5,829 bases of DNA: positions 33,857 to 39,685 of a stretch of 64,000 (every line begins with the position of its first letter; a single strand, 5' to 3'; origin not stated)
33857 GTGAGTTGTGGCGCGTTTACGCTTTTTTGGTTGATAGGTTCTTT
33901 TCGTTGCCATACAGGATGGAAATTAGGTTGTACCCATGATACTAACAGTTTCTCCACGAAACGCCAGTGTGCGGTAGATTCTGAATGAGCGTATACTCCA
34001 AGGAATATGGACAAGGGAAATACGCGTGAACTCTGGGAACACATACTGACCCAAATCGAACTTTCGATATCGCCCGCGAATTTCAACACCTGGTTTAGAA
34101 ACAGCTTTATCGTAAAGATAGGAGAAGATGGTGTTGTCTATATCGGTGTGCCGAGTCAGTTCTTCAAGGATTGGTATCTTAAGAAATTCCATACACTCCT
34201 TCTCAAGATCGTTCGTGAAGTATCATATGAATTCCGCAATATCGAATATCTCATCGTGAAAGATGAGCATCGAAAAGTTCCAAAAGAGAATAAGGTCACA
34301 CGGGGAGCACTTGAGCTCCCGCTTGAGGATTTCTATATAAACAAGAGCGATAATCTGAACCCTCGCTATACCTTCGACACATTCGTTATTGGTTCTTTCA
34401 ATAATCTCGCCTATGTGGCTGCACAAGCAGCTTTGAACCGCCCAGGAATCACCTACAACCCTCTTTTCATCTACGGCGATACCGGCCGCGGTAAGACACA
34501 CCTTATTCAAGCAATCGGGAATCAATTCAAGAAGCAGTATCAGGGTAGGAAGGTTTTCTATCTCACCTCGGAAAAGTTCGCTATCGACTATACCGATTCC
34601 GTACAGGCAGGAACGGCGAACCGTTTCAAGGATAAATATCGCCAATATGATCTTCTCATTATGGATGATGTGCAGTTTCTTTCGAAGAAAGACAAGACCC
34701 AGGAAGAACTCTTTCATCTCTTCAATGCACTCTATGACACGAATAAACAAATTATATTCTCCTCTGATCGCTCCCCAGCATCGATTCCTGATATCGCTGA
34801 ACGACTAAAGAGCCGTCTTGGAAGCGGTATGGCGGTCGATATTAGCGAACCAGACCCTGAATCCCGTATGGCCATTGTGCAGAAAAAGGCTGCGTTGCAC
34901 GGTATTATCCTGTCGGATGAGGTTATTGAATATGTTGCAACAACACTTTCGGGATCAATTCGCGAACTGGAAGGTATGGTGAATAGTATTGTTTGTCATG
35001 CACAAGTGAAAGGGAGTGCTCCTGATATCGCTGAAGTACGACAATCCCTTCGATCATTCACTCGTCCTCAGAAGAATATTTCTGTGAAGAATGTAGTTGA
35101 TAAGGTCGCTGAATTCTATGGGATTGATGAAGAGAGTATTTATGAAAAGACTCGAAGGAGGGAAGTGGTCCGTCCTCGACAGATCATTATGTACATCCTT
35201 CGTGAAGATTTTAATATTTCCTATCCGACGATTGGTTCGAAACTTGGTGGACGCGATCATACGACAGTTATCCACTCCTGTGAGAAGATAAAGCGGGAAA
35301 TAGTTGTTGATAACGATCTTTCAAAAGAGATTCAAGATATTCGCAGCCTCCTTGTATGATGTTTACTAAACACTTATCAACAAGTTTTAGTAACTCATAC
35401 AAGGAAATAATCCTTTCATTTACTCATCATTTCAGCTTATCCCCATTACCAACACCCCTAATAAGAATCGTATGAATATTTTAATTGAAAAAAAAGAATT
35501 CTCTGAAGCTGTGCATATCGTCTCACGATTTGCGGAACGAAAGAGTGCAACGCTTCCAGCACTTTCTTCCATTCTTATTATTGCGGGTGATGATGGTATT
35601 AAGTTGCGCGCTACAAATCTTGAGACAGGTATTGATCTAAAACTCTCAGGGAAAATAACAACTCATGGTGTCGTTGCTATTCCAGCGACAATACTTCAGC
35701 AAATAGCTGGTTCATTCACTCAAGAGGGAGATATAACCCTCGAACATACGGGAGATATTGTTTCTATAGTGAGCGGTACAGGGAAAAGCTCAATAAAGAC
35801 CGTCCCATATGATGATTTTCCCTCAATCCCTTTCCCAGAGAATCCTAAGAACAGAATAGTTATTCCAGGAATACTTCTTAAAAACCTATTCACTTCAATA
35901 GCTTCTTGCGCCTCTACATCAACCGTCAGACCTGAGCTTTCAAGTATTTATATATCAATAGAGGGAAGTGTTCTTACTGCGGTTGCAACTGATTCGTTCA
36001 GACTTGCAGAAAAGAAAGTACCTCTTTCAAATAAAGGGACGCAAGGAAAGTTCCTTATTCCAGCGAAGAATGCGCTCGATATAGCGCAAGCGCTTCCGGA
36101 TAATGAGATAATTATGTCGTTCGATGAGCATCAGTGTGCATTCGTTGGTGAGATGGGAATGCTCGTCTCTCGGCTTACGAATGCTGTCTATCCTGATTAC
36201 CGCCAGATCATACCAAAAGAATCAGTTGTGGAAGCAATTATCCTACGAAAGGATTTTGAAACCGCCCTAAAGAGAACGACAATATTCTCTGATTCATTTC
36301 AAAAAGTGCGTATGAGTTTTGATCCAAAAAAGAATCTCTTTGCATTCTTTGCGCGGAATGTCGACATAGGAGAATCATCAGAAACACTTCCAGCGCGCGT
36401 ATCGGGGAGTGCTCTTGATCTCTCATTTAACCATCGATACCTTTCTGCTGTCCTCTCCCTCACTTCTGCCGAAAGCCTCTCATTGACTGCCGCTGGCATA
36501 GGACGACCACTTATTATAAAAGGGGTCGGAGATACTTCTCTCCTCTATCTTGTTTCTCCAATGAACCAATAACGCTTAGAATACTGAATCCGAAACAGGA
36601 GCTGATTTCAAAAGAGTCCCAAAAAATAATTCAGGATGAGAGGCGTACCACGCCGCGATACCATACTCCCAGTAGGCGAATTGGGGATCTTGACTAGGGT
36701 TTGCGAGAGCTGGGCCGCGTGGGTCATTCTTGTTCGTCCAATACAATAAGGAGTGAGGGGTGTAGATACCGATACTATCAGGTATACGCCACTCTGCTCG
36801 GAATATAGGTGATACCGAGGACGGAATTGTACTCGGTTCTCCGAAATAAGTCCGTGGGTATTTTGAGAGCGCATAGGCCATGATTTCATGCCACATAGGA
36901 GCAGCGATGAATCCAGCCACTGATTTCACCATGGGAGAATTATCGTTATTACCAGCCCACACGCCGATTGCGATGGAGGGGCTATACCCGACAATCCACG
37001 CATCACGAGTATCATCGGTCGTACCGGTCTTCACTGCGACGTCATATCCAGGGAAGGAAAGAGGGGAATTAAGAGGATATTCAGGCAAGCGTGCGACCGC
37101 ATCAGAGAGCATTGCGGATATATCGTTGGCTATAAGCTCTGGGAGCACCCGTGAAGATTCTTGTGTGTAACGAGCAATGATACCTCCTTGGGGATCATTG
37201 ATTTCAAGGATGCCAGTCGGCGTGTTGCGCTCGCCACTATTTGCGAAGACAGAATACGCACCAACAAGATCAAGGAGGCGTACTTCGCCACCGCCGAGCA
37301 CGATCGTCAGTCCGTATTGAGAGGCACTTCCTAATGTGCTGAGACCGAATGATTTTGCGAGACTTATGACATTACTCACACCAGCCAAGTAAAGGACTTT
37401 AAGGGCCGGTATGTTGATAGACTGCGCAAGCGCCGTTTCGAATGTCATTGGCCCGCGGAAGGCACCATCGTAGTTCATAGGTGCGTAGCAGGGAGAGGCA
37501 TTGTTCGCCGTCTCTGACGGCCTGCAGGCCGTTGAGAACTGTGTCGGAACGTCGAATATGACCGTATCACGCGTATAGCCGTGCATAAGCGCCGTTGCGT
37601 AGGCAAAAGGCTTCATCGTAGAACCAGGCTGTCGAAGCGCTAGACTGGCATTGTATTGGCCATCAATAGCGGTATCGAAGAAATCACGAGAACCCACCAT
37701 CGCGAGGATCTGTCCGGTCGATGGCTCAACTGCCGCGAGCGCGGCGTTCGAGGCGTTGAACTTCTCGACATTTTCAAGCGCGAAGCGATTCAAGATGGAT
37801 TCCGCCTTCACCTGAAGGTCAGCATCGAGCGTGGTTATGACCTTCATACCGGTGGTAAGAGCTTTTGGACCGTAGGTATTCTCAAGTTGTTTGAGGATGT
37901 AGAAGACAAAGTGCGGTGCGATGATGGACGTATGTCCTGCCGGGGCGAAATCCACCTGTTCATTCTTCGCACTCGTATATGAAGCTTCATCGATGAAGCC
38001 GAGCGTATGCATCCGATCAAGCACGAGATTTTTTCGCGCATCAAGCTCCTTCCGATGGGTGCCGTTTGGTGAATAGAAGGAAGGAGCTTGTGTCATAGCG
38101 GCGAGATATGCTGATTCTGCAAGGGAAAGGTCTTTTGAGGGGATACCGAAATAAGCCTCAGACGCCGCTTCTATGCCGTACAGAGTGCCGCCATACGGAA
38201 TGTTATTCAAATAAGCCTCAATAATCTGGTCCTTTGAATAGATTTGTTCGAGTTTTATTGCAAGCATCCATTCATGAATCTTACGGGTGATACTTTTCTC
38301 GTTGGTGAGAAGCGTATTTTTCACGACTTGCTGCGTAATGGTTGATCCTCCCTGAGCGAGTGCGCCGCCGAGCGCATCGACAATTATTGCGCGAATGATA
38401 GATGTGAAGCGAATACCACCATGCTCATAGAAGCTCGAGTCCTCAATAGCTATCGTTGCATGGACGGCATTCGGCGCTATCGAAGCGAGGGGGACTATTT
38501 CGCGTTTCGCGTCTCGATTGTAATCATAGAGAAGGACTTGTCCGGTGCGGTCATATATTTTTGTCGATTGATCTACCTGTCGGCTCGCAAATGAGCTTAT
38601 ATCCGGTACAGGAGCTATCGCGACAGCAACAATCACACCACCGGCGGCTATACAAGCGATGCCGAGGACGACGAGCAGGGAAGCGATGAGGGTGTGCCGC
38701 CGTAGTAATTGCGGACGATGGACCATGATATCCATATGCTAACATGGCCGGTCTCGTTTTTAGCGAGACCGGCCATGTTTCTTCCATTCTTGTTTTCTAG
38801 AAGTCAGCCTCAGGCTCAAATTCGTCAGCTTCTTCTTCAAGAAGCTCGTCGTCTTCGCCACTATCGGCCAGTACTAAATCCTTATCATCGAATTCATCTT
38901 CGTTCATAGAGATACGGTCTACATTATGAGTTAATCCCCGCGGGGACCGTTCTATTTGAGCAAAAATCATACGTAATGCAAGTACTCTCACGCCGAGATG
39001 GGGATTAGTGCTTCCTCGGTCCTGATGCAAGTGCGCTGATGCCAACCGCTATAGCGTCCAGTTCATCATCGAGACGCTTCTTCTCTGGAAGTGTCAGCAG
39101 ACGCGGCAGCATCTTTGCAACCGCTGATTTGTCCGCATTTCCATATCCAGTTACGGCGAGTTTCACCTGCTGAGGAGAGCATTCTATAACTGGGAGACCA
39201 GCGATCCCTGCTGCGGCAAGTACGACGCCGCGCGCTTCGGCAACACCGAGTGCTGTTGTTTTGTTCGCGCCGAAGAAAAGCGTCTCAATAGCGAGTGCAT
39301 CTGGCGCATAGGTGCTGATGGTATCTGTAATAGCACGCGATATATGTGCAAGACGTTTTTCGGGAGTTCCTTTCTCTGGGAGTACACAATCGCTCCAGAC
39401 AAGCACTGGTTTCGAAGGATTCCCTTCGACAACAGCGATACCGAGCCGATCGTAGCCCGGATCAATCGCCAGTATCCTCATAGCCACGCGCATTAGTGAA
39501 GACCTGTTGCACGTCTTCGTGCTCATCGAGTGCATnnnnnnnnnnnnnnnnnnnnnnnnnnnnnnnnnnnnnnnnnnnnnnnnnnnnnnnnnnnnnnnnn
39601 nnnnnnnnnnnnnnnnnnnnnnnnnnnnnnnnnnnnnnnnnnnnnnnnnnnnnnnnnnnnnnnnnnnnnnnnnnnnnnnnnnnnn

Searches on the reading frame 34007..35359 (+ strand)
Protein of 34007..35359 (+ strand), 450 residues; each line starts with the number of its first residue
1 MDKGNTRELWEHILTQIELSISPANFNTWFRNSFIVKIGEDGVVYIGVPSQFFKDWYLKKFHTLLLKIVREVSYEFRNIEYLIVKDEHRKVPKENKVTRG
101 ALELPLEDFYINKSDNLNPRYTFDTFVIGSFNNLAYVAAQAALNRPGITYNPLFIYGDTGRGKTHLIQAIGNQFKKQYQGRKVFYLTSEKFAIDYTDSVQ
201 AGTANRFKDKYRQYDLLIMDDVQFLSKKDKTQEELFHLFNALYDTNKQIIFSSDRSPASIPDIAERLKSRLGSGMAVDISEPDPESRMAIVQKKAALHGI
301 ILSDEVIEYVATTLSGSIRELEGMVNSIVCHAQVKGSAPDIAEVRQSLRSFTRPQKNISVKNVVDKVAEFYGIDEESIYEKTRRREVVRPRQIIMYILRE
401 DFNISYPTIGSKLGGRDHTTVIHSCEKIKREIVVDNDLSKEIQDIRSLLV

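Call 59: search_protein_families(library=pfam, proteins=[window:34007-35359:+], max_evalue=0.0001)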
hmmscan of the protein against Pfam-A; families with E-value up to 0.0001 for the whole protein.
window:34007-35359:+ (450 aa): 7 families
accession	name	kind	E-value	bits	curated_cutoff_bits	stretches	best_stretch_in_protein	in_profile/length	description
PF00308.24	Bac_DnaA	-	9.1e-63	211.7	23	1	117-278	1-162/162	Bacterial DnaA ATPAse domain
PF08299.17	Bac_DnaA_C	-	1.5e-26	92.6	31.5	1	361-428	2-69/69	Bacterial dnaA protein helix-turn-helix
PF11638.13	DnaA_N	-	3.3e-12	46.4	24.6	1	8-70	2-64/65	DnaA N-terminal domain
PF01695.23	IstB_IS21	-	2.4e-10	40.7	24.1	1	153-252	95-192/238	IstB-like ATP binding protein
PF13401.12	AAA_22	-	8.2e-06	26.6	27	0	152-241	7-110/130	AAA domain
PF01637.24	ATPase_2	-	1.6e-05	25.3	33.2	1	149-250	19-113/225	ATPase domain predominantly from Archaea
PF00910.28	RNA_helicase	-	2e-05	25.4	21.5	1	154-247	2-79/105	RNA helicase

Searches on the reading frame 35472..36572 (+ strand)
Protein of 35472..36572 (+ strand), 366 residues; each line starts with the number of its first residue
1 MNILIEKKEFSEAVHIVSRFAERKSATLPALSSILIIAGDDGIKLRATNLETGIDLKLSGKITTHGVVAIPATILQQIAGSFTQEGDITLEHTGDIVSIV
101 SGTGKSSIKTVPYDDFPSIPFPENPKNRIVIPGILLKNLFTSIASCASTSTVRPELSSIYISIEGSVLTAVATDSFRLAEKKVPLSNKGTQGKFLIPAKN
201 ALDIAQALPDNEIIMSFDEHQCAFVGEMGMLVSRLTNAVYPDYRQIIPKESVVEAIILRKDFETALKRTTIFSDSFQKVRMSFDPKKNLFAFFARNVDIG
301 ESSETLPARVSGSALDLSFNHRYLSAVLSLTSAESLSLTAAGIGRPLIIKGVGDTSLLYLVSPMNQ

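Call 59: search_protein_families(library=pfam, proteins=[window:35472-36572:+], max_evalue=0.0001)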
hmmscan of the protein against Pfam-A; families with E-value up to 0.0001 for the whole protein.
window:35472-36572:+ (366 aa): 3 families
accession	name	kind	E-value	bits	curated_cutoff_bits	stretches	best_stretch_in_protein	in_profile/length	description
PF00712.24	DNA_pol3_beta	-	2e-25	89.7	24.4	2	1-120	1-120/120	DNA polymerase III beta subunit, N-terminal domain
PF02767.21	DNA_pol3_beta_2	-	2.4e-16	60.5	27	1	134-242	5-116/116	DNA polymerase III beta subunit, central domain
PF02768.20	DNA_pol3_beta_3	-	2.4e-16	60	27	1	244-364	1-120/121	DNA polymerase III beta subunit, C-terminal domain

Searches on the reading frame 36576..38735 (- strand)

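Call 59: search_protein_families(library=pfam, proteins=[window:36576-38735:-], max_evalue=0.0001)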
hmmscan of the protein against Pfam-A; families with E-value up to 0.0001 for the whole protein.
window:36576-38735:- (719 aa): 2 families
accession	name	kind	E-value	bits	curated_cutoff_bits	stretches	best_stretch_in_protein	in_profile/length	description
PF00912.28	Transgly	-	3.5e-61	206.2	27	1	71-243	7-178/178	Transglycosylase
PF00905.27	Transpeptidase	-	2.3e-20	73.5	22.1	1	334-619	4-298/299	Penicillin binding protein transpeptidase domain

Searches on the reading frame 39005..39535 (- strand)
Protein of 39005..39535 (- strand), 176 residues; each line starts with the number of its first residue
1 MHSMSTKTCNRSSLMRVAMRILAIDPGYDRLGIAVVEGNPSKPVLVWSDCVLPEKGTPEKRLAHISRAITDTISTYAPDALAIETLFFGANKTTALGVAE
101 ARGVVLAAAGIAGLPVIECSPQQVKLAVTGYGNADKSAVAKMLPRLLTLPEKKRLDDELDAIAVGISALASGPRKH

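Call 74: search_protein_families(library=pfam, proteins=[window:39005-39535:-], max_evalue=0.001)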
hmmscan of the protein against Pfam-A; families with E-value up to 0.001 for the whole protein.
window:39005-39535:- (176 aa): 1 family
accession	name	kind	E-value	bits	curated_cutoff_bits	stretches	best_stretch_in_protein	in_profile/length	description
PF02075.23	RuvC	-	3e-35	121.8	22.2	1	21-166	1-146/148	Crossover junction endodeoxyribonuclease RuvC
